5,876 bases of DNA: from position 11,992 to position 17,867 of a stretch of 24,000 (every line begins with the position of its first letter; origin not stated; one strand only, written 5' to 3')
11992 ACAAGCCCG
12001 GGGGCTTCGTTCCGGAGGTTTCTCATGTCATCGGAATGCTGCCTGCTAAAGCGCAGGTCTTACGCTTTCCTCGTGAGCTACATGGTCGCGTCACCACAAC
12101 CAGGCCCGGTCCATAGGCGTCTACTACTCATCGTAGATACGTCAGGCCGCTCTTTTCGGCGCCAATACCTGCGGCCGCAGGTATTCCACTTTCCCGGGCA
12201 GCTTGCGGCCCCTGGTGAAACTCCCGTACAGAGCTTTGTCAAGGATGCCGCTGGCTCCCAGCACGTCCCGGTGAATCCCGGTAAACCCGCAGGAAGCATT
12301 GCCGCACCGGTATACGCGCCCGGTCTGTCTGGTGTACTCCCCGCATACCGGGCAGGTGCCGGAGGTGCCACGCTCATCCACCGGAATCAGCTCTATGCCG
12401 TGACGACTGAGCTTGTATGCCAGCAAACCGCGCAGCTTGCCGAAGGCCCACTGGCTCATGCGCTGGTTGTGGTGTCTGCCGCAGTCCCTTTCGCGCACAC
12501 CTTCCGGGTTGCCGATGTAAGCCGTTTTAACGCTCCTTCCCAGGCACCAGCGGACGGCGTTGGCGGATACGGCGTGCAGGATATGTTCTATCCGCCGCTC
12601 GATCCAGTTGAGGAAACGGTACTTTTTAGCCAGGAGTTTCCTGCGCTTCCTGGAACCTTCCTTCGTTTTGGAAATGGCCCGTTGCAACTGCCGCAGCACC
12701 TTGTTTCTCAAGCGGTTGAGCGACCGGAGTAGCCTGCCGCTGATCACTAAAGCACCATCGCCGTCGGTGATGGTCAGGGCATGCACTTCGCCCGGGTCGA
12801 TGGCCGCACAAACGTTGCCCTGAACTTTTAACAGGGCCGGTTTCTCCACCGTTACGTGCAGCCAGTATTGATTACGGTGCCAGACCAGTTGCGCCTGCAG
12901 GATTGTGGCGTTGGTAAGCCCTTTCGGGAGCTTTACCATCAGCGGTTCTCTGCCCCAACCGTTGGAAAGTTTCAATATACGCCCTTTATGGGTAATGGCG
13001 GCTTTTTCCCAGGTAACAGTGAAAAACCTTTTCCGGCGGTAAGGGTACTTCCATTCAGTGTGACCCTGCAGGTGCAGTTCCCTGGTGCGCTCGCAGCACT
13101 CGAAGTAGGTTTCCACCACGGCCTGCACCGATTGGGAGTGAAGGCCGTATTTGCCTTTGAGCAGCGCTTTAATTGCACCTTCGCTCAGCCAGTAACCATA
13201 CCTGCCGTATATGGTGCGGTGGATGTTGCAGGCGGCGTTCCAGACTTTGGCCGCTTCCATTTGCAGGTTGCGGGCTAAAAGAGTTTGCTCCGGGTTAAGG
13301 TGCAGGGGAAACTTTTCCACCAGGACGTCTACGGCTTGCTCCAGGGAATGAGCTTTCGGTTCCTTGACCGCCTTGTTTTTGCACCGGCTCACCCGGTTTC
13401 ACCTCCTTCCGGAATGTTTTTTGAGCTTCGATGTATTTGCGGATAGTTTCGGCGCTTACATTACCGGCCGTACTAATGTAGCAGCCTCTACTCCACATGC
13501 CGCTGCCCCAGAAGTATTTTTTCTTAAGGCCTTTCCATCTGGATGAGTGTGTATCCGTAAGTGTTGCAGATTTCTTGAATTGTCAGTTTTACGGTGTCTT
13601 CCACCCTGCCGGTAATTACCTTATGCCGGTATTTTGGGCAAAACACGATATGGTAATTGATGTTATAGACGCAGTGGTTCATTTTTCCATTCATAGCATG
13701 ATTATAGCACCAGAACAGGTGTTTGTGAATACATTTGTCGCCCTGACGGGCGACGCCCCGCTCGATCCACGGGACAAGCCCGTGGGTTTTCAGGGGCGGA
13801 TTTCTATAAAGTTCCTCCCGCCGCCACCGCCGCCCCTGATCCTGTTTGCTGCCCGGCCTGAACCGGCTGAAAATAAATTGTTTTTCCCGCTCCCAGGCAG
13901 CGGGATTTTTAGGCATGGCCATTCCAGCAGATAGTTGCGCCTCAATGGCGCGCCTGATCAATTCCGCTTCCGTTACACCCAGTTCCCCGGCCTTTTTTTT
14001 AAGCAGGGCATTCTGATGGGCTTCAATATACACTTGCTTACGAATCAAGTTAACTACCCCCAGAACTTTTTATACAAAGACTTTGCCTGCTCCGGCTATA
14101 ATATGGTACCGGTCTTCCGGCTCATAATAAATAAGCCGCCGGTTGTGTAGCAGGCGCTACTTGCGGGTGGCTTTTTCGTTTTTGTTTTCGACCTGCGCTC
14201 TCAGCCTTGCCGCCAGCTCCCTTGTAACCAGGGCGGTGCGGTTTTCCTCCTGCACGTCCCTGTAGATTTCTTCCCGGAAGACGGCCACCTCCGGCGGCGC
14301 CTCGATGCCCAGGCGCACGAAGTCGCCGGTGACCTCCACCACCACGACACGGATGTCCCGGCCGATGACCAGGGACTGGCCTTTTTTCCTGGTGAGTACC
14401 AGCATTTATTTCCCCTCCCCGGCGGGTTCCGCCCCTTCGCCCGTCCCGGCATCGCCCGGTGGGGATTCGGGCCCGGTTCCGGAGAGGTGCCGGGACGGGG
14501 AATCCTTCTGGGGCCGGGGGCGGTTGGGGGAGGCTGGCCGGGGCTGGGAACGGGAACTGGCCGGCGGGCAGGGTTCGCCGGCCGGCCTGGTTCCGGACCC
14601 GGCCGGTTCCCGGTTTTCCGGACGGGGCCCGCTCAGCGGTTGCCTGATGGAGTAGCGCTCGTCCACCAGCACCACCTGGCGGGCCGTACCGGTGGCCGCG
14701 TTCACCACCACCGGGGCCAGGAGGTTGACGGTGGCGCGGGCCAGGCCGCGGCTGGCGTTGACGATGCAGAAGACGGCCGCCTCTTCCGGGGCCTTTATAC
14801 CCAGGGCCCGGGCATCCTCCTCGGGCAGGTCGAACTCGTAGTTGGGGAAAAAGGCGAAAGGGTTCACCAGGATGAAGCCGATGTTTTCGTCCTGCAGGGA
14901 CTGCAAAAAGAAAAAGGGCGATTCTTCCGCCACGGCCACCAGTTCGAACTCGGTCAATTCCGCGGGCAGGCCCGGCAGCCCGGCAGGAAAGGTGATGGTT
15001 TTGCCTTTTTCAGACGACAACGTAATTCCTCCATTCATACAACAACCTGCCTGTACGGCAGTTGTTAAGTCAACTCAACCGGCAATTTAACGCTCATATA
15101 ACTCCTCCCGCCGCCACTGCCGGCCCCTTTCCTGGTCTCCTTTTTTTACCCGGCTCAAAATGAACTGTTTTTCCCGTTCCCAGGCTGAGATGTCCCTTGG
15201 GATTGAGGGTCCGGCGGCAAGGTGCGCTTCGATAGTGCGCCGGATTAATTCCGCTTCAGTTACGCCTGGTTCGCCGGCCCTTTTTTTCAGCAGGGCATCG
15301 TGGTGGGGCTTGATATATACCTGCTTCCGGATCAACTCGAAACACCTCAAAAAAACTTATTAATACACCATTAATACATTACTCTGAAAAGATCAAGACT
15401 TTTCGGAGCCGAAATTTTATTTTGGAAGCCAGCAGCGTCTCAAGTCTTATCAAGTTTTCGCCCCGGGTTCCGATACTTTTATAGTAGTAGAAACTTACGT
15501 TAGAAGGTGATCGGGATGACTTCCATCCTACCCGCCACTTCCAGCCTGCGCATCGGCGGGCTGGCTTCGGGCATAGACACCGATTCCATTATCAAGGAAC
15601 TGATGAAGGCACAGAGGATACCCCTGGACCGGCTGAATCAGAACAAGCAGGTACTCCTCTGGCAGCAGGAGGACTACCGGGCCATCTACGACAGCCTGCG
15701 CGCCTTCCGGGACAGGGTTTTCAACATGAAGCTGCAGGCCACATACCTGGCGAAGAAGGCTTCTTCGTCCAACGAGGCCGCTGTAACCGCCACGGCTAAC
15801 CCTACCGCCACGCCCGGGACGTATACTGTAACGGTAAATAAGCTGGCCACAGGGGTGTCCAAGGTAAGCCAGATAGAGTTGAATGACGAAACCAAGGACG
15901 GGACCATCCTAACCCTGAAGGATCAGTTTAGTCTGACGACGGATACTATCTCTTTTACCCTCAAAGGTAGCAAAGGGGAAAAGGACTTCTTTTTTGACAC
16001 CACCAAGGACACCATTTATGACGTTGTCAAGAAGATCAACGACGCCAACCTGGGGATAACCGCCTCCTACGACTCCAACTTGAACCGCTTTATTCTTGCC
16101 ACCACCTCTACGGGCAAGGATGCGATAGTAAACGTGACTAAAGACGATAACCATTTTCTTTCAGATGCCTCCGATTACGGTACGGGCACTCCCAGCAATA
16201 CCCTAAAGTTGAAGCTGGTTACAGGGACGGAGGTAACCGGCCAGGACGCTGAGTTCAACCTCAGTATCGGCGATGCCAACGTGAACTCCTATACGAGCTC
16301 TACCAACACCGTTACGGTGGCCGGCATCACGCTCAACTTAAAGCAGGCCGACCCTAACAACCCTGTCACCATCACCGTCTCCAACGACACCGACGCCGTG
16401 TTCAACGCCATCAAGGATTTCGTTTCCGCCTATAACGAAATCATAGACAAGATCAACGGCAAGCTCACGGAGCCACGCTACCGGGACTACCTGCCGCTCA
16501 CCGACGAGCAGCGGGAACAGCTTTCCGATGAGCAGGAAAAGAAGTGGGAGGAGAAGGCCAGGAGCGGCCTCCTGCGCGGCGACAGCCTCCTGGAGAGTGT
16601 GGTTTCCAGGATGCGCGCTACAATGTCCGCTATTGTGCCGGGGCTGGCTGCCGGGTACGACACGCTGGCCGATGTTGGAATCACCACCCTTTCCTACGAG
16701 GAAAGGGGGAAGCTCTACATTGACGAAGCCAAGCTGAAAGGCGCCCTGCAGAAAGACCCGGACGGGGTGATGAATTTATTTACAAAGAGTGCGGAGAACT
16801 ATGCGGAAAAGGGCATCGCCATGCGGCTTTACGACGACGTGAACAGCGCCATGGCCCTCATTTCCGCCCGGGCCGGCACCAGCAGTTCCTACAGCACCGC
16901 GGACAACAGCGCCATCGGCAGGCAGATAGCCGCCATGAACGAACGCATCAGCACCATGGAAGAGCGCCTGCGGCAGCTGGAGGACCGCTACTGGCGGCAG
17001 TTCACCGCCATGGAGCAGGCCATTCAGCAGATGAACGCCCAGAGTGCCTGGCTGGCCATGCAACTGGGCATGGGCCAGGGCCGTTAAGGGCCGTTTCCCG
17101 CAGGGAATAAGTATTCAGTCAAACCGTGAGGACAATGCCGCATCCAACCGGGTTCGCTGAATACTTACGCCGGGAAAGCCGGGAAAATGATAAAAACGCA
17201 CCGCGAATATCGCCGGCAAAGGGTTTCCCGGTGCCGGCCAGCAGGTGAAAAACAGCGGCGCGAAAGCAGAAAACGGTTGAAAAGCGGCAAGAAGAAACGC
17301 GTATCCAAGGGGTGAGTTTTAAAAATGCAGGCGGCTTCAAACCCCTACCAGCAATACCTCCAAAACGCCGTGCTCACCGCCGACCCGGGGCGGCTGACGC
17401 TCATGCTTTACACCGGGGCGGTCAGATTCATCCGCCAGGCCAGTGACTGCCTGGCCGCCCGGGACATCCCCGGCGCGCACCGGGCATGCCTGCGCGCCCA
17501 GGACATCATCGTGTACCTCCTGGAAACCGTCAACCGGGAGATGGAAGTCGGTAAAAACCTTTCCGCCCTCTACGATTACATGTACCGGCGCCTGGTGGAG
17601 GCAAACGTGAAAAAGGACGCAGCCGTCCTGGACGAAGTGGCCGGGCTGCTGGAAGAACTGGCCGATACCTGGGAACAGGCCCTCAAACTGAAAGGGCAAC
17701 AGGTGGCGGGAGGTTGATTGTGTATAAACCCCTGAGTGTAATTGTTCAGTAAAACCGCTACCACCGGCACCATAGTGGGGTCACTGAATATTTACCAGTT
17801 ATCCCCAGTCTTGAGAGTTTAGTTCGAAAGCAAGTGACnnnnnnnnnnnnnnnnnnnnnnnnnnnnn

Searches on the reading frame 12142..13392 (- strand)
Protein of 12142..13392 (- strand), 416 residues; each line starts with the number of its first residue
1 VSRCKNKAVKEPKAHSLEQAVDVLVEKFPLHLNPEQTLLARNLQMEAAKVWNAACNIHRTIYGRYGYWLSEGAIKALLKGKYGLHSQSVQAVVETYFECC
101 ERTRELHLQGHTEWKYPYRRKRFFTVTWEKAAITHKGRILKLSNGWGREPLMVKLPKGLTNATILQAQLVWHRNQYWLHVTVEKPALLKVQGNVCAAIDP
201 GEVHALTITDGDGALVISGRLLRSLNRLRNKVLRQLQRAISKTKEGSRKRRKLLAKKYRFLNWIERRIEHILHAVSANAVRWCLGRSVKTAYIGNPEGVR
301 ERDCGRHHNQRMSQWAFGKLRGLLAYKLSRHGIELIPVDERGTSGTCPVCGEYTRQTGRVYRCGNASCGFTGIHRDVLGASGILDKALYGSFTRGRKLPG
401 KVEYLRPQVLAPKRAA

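Call 13: search_protein_families(library=pfam, proteins=[window:12142-13392:-])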
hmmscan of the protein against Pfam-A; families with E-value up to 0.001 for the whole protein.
window:12142-13392:- (416 aa): 2 families
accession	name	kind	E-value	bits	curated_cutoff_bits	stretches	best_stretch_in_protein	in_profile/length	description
PF07282.18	Cas12f1-like_TNB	-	1.6e-15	57.4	26.3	1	317-381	1-58/60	Cas12f1-like, TNB domain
PF01385.25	OrfB_IS605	-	2.6e-09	37.8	30.5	1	182-299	4-119/120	Probable transposase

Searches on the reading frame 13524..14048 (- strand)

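Call 13: search_protein_families(library=pfam, proteins=[window:13524-14048:-])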
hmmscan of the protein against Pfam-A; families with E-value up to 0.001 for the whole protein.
window:13524-14048:- (174 aa): 1 family
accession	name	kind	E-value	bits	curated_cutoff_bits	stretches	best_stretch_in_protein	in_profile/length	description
PF01797.21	Y1_Tnp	-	1.6e-11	44.9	23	1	126-172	1-47/121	Transposase IS200 like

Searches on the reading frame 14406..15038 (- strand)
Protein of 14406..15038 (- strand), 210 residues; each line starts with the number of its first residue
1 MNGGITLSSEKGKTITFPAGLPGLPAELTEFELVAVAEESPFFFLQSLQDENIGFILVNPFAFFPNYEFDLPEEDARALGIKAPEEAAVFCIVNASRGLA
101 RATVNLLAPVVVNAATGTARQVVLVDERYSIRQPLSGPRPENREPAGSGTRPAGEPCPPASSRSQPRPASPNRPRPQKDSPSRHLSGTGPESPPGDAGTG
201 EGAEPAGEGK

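Call 13: search_protein_families(library=pfam, proteins=[window:14406-15038:-])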
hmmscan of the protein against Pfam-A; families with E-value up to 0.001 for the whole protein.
window:14406-15038:- (210 aa): 1 family
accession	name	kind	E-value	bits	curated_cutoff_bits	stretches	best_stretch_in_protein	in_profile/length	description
PF02623.20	FliW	-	4.8e-37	126.9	25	1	15-135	1-122/122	FliW protein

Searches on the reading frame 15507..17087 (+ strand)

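Call 13: search_protein_families(library=pfam, proteins=[window:15507-17087:+])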
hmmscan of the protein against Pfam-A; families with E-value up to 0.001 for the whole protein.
window:15507-17087:+ (526 aa): 3 families
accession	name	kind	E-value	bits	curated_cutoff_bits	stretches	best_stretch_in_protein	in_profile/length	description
PF07195.17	FliD_C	-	2.4e-61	207.6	25.4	1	245-511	1-236/236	Flagellar hook-associated protein 2 C-terminus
PF02465.23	FliD_N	-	4.4e-29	101.4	24.8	1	21-115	1-95/97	Flagellar hook-associated protein 2 N-terminus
PF07196.18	Flagellin_IN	-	4.4e-06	27.2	22.7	1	149-200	1-54/55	Flagellin hook IN motif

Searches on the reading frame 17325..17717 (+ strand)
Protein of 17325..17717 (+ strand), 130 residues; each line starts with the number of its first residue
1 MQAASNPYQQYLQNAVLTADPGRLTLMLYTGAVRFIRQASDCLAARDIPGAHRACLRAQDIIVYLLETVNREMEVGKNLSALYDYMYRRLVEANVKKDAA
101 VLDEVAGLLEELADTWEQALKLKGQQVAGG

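Call 15: search_protein_families(library=pfam, proteins=[window:17325-17717:+], max_evalue=0.01)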
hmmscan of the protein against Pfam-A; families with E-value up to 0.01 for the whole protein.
window:17325-17717:+ (130 aa): 1 family
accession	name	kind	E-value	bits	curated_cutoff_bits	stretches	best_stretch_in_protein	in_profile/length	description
PF02561.19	FliS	-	5.6e-39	133.4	26.7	1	8-119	1-114/115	Flagellar protein FliS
